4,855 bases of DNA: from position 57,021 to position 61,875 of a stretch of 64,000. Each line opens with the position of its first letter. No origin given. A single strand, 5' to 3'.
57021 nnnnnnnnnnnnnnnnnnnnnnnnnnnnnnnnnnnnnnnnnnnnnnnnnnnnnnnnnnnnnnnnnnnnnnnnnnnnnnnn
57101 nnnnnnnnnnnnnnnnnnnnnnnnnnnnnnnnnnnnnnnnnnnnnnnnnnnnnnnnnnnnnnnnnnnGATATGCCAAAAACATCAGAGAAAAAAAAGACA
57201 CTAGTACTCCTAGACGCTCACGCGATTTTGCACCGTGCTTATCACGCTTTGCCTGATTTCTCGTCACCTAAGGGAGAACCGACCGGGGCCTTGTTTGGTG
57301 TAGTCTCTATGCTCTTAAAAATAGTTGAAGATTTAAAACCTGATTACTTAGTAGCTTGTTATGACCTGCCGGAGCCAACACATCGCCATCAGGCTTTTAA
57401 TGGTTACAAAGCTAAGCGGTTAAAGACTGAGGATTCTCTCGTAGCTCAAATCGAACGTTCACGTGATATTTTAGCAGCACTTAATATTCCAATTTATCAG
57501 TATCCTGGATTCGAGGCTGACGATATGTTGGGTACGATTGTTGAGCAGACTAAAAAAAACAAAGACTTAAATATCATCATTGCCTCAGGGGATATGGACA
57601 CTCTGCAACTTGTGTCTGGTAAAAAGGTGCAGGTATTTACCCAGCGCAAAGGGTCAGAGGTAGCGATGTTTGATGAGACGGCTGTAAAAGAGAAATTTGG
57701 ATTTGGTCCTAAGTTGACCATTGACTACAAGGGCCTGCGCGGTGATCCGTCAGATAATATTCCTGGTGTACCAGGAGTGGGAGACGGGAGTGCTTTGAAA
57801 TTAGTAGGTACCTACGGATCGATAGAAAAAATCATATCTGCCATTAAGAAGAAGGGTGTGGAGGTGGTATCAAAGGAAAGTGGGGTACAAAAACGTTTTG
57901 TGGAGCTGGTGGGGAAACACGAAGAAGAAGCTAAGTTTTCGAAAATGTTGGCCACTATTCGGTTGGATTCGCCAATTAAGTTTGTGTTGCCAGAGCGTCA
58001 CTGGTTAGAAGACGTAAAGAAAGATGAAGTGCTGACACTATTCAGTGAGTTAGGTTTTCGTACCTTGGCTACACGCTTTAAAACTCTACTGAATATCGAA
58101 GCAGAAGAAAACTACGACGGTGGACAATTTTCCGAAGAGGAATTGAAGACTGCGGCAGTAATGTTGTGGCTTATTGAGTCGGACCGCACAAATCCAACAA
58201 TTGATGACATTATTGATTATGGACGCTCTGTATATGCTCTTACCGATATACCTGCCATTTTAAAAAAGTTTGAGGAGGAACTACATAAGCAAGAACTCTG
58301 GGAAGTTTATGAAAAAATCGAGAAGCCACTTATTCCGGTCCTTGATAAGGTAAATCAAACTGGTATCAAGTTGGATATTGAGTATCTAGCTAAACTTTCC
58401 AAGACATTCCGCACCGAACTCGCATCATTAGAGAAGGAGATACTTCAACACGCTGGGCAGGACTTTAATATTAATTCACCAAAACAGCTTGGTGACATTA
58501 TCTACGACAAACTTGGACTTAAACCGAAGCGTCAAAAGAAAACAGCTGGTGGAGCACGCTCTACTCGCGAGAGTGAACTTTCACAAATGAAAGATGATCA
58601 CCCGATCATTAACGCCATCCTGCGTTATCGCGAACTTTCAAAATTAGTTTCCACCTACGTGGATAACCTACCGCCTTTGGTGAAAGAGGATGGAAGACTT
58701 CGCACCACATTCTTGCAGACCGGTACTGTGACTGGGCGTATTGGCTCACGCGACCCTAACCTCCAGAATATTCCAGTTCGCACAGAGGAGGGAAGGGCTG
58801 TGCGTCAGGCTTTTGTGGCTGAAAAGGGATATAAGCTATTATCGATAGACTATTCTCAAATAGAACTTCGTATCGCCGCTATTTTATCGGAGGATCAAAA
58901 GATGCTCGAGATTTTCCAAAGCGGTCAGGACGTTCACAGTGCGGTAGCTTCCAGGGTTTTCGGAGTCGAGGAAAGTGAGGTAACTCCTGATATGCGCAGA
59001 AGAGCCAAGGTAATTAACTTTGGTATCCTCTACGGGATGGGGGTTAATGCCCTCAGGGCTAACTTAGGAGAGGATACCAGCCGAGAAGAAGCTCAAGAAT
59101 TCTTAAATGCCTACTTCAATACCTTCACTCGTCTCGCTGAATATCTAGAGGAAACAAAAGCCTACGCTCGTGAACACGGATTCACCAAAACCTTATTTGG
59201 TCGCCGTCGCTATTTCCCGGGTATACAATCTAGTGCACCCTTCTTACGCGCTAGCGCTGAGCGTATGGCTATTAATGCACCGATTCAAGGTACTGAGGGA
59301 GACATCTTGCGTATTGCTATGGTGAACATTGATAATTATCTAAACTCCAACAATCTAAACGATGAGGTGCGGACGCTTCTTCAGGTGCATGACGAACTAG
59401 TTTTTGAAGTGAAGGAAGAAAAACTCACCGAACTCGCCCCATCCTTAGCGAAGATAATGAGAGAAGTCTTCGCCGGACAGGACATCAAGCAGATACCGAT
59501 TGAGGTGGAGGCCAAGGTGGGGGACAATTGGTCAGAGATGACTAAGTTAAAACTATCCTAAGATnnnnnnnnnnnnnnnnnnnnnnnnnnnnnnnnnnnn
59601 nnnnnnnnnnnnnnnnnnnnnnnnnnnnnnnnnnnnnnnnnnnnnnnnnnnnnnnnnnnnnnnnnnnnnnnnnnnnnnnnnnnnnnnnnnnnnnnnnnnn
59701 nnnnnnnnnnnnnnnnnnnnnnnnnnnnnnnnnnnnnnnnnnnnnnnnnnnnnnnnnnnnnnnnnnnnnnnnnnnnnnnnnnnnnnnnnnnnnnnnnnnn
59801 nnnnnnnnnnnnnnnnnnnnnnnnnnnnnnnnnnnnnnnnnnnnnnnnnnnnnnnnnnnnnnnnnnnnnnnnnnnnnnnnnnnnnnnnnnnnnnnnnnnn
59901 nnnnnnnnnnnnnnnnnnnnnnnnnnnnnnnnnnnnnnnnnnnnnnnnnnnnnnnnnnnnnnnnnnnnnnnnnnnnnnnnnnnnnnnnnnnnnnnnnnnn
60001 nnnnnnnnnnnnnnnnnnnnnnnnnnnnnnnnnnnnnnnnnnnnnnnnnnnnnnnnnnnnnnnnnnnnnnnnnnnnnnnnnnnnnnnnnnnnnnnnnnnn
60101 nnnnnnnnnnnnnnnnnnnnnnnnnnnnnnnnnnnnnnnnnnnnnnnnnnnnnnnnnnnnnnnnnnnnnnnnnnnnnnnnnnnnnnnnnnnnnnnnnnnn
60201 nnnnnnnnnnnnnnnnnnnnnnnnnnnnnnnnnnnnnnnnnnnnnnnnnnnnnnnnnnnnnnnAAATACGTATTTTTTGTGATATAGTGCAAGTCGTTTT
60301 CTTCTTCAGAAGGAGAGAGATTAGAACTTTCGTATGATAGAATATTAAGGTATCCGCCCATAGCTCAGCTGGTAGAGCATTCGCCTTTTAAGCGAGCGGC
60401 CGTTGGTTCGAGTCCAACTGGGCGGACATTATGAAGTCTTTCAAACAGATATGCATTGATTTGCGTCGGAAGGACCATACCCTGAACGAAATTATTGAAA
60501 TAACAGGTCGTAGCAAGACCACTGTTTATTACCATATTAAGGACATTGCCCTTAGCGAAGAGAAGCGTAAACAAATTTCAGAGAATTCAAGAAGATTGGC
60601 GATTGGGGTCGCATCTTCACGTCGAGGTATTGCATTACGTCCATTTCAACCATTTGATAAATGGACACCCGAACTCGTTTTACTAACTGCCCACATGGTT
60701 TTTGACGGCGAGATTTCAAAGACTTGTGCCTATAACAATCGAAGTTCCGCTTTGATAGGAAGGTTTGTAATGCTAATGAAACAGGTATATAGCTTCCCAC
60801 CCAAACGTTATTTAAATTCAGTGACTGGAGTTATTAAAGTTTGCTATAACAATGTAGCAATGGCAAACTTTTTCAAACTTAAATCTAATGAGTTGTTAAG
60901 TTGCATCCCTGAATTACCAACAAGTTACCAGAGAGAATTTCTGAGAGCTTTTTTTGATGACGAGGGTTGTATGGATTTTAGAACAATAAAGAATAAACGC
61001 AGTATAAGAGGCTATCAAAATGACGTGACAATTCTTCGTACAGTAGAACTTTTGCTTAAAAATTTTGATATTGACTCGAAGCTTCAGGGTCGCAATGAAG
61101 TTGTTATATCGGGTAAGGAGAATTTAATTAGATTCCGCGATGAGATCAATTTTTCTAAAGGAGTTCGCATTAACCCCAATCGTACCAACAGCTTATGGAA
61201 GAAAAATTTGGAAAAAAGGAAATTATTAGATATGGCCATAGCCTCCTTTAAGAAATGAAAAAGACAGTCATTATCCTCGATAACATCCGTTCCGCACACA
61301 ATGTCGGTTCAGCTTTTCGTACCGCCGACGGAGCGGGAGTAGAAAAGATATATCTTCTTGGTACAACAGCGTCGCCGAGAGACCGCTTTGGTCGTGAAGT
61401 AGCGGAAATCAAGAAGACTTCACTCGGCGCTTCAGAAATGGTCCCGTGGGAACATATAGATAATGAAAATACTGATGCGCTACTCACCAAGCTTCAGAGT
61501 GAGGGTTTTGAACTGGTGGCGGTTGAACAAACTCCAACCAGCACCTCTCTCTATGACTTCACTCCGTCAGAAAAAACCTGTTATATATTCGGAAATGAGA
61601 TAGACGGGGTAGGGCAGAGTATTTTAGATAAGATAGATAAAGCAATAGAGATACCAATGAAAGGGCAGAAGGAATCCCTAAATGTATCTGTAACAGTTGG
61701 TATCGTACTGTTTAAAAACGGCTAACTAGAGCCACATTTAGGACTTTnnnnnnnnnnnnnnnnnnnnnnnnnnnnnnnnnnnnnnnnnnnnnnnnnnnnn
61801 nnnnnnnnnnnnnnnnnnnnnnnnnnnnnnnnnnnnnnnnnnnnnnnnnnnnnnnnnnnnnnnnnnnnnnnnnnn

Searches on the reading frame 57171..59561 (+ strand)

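Call 35: search_protein_families(library=pfam, proteins=[window:57171-59561:+], max_evalue=0.00001)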
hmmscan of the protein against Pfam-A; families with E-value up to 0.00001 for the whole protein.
window:57171-59561:+ (796 aa): 3 families
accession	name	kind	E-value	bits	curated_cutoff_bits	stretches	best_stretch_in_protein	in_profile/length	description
PF00476.26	DNA_pol_A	-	8.5e-142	473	34.3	1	404-789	2-381/381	DNA polymerase family A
PF02739.22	5_3_exonuc_N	-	2.4e-48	164.4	34.3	1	10-177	1-164/164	5'-3' exonuclease, N-terminal resolvase-like domain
PF01367.25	5_3_exonuc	-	9.8e-22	77.7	40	1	180-275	3-88/97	5'-3' exonuclease, C-terminal SAM fold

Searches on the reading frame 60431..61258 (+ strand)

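Call 26: search_protein_families(library=pfam, proteins=[window:60431-61258:+], max_evalue=0.00001)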
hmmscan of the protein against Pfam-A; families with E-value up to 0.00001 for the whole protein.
window:60431-61258:+ (275 aa): 1 family
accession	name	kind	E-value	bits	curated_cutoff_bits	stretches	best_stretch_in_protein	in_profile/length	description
PF14528.11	LAGLIDADG_3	-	9.9e-09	35.8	22.5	1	166-240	2-82/82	LAGLIDADG-like domain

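Call 69: search_protein_families(library=ncbifam, proteins=[window:60431-61258:+], max_evalue=0.01)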
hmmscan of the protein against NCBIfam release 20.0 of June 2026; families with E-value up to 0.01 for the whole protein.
window:60431-61258:+ (275 aa): 7 families
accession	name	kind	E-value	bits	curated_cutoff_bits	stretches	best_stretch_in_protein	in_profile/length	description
NF003159.0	PRK04132.1-4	equivalog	1.9e-08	32.8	999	1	98-261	199-350/852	replication factor C small subunit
NF011418.0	PRK14845.1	equivalog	2.7e-07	28.7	756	1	125-247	194-305/1049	translation initiation factor IF-2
NF011491.0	PRK14898.1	equivalog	0.00011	20.4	783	1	140-247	305-415/860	DNA-directed RNA polymerase subunit A''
NF003158.0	PRK04132.1-3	equivalog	0.00051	17.2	1750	1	156-245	250-332/1437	replication factor C small subunit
NF053790.1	LplA_LipA_fuse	exception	0.00093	17.9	800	1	174-229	78-131/606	bifunctional lipoate--protein ligase/lipoyl synthase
TIGR00545.2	lipoyltrans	equivalog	0.0038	16.2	280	1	173-229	74-129/328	lipoate--protein ligase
NF053755.1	MsvR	equivalog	0.004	16.9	220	1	7-43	18-54/236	transcriptional factor MsvR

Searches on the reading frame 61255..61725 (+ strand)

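Call 35: search_protein_families(library=pfam, proteins=[window:61255-61725:+], max_evalue=0.00001)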
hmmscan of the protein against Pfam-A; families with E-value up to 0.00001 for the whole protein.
window:61255-61725:+ (156 aa): 1 family
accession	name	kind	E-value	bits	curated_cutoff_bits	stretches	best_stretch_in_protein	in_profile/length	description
PF00588.24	SpoU_methylase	-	6.5e-34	117.5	29.7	1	4-153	2-142/142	SpoU rRNA Methylase family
